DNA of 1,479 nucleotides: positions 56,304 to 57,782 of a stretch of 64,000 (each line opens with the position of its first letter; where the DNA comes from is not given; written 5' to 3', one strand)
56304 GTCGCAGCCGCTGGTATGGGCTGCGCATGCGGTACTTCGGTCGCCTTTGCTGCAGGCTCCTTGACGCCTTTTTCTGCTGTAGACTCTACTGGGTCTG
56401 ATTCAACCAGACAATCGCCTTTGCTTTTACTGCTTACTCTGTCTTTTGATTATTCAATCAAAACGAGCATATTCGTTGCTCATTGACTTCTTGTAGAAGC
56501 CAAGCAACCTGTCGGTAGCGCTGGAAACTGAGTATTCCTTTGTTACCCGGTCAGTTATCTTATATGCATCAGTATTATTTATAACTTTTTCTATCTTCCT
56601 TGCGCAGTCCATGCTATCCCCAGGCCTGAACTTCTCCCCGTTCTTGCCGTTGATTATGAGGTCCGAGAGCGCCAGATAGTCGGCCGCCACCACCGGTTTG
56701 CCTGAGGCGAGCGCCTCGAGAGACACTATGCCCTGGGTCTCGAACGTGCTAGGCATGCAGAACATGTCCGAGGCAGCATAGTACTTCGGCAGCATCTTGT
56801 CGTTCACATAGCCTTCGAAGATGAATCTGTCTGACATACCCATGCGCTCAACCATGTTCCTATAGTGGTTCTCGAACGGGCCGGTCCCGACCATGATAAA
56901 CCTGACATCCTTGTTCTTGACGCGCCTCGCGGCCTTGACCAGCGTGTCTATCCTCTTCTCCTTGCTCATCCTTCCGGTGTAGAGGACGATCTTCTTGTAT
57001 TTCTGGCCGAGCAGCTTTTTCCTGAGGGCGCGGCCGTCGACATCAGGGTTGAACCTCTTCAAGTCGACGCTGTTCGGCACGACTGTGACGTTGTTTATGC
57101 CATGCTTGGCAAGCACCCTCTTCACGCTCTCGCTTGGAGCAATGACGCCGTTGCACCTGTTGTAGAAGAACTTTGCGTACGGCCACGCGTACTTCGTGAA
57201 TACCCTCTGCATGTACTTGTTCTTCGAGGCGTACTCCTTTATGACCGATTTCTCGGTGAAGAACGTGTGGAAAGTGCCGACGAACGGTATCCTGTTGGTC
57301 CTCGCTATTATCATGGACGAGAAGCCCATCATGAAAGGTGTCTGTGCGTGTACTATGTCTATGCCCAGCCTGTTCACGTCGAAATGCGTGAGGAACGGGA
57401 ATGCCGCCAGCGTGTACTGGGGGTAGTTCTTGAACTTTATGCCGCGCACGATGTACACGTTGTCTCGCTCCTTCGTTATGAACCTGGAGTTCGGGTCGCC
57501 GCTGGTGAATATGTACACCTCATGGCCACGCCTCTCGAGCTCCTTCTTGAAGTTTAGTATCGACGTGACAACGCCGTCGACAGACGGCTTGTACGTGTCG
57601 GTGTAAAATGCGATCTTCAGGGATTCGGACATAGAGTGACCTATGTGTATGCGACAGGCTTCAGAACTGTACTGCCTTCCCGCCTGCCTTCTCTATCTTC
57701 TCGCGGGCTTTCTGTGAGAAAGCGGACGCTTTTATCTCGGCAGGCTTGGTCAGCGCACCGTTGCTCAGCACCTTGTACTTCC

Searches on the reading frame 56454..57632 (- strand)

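Call 25: search_protein_families(library=pfam, proteins=[window:56454-57632:-], max_evalue=0.001)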
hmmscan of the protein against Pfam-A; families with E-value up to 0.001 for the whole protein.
window:56454-57632:- (392 aa): 5 families
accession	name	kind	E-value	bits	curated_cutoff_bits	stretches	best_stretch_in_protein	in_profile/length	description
PF00534.26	Glycos_transf_1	-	3.8e-36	124.6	26.4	1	203-358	5-163/172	Glycosyl transferases group 1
PF13439.12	Glyco_transf_4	-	1.3e-34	120.1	28.5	1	18-193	1-170/170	Glycosyltransferase Family 4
PF13692.12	Glyco_trans_1_4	-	5.4e-34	117.9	27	1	214-353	2-142/142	Glycosyl transferases group 1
PF13579.12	Glyco_trans_4_4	-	2.7e-15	57.5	29.7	1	20-187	2-157/158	Glycosyl transferase 4-like domain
PF20706.3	GT4-conflict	-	2.6e-06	27.1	26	1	175-318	158-312/385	Family 4 Glycosyltransferase in conflict systems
